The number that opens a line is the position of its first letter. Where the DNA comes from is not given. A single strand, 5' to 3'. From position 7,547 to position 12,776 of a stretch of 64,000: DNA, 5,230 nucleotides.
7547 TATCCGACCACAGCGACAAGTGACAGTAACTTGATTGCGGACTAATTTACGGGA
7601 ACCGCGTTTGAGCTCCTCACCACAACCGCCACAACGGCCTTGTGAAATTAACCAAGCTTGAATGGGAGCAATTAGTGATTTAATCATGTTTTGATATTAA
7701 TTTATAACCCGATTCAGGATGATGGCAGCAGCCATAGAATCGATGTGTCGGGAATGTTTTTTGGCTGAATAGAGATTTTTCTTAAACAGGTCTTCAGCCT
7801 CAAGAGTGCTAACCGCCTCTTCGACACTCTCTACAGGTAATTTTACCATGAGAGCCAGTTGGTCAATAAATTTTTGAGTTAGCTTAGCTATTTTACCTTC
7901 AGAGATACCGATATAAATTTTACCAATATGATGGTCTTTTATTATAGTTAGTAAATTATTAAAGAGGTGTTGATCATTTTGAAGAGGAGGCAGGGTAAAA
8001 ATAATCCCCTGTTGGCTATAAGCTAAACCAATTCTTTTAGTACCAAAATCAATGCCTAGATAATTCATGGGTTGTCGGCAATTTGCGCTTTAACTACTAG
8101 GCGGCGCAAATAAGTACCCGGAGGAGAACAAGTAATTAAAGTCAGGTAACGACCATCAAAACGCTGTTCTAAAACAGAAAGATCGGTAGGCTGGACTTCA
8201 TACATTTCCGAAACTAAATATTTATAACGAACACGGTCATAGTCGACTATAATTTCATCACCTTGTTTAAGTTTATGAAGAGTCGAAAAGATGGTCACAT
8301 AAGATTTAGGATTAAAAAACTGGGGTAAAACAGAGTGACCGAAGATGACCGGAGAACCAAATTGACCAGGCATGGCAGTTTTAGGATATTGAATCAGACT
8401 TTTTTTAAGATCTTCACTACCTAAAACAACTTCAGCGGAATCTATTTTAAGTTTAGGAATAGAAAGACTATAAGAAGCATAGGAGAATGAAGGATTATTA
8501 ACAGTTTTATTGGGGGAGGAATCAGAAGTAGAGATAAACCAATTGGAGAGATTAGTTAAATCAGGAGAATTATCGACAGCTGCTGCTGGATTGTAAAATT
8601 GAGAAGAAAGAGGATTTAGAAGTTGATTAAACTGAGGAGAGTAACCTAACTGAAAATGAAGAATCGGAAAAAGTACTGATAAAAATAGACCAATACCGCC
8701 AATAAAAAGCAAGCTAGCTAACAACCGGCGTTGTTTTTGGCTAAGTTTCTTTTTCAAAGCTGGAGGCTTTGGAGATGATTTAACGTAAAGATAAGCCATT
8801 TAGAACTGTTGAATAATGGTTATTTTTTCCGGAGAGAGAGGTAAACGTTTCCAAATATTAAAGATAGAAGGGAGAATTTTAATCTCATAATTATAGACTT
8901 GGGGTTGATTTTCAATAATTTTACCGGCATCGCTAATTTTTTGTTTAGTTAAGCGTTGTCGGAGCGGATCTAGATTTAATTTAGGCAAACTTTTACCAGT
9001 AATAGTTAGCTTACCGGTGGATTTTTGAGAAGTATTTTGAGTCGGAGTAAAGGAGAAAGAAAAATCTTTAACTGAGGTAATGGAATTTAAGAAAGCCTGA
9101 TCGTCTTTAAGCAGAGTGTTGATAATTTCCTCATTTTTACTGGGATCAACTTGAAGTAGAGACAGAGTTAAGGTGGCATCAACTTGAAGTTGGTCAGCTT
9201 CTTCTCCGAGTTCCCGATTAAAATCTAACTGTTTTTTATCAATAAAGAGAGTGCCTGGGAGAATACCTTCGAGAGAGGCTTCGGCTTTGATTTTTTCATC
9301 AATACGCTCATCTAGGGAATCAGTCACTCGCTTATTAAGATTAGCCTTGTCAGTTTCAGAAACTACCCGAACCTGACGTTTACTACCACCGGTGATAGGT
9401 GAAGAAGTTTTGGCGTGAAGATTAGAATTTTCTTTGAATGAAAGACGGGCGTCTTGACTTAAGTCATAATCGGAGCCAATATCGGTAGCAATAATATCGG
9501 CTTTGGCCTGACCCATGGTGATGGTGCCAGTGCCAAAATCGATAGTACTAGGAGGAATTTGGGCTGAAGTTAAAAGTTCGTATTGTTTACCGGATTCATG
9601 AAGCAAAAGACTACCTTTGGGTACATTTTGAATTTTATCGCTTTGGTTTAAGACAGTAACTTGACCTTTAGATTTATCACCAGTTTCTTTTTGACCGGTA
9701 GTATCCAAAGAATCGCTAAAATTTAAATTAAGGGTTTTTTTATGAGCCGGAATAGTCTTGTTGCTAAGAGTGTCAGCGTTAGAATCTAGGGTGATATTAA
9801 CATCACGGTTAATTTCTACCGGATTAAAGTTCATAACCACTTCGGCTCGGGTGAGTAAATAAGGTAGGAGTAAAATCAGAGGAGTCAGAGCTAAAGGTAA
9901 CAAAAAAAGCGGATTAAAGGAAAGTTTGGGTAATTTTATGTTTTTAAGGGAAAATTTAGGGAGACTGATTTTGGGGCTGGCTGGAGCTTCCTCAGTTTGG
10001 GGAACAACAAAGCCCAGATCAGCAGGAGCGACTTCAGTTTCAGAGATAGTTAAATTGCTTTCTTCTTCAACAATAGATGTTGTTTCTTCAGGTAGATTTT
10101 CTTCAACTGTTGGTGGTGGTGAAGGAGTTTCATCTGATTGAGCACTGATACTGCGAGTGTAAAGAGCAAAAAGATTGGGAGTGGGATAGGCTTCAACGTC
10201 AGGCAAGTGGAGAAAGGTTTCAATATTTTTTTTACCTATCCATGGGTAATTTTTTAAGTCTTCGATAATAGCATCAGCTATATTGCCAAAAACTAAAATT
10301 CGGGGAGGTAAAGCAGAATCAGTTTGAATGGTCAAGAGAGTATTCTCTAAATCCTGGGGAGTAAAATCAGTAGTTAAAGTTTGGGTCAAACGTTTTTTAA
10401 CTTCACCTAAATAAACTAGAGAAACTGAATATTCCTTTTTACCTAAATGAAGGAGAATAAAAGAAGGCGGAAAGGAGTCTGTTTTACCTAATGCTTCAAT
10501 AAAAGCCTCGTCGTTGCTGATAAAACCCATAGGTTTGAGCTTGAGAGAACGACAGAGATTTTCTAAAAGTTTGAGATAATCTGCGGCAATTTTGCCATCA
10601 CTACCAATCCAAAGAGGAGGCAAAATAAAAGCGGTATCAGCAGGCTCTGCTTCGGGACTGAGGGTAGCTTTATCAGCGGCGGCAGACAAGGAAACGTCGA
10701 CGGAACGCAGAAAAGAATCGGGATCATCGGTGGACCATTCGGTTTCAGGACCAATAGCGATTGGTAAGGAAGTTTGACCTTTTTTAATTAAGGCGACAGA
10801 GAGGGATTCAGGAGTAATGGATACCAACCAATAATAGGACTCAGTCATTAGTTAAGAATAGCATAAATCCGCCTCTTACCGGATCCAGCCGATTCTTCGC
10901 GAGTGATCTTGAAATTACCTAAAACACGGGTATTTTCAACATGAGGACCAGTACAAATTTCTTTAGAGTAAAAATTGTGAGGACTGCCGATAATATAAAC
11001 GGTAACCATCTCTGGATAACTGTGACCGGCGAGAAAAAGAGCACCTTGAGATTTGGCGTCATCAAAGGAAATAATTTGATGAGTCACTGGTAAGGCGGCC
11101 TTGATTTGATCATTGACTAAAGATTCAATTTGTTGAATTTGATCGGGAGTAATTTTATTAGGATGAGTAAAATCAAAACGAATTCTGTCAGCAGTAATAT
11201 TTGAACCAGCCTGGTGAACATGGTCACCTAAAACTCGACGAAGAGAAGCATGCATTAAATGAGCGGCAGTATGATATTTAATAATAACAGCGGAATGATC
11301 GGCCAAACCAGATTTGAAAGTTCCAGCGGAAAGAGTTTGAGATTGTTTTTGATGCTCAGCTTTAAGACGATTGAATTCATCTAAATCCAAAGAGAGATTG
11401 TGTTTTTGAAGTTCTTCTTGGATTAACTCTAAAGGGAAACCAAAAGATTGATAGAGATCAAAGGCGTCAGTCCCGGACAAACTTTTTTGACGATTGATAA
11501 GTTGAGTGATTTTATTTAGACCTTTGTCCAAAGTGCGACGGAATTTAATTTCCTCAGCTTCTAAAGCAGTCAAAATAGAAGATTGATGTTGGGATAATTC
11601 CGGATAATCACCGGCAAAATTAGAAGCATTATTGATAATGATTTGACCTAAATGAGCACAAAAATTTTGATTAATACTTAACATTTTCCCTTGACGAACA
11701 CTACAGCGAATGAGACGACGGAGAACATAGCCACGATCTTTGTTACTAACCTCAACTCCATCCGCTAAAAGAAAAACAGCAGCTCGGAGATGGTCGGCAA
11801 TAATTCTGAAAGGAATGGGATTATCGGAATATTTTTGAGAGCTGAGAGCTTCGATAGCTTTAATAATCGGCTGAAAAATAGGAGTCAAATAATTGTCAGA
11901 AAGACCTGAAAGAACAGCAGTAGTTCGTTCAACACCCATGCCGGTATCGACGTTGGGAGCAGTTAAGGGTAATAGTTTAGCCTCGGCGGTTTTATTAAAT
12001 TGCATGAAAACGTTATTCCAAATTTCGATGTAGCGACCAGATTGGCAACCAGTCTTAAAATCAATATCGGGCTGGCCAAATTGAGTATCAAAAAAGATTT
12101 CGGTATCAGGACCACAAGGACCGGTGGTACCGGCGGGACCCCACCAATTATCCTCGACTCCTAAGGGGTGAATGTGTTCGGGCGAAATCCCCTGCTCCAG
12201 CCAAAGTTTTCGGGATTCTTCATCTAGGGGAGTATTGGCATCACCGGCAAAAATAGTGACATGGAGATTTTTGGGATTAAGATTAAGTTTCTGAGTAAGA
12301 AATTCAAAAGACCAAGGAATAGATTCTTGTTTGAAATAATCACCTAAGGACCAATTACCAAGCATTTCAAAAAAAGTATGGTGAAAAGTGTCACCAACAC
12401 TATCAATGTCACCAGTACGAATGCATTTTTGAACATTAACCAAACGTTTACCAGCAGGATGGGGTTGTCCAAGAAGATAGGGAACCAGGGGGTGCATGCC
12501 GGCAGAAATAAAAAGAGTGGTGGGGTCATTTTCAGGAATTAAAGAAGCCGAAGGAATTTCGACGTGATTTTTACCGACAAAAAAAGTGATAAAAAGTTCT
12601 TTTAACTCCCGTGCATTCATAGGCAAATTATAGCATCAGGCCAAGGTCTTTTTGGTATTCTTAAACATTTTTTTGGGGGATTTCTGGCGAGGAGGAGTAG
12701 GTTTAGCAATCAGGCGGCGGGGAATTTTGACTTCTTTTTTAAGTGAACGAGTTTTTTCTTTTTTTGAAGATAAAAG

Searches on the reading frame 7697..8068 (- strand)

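Call 78: search_protein_families(library=pfam, proteins=[window:7697-8068:-], max_evalue=0.01)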
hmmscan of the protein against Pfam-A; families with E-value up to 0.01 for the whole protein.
window:7697-8068:- (123 aa): 1 family
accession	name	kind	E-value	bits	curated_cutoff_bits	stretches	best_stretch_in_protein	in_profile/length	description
PF03652.20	RuvX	-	1.2e-22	81.2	29.2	1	1-122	1-132/134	Holliday junction resolvase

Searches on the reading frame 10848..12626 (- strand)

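Call 29: search_protein_families(library=pfam, proteins=[window:10848-12626:-], max_evalue=0.01)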
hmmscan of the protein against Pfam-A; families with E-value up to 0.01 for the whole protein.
window:10848-12626:- (592 aa): 2 families
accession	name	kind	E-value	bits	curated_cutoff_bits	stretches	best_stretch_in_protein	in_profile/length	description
PF01411.24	tRNA-synt_2c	-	7.9e-132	441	30.3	1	7-437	1-436/552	tRNA synthetases class II (A)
PF07973.19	tRNA_SAD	-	1.1e-13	51.3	24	1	541-588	1-44/44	Threonyl and Alanyl tRNA synthetase second additional domain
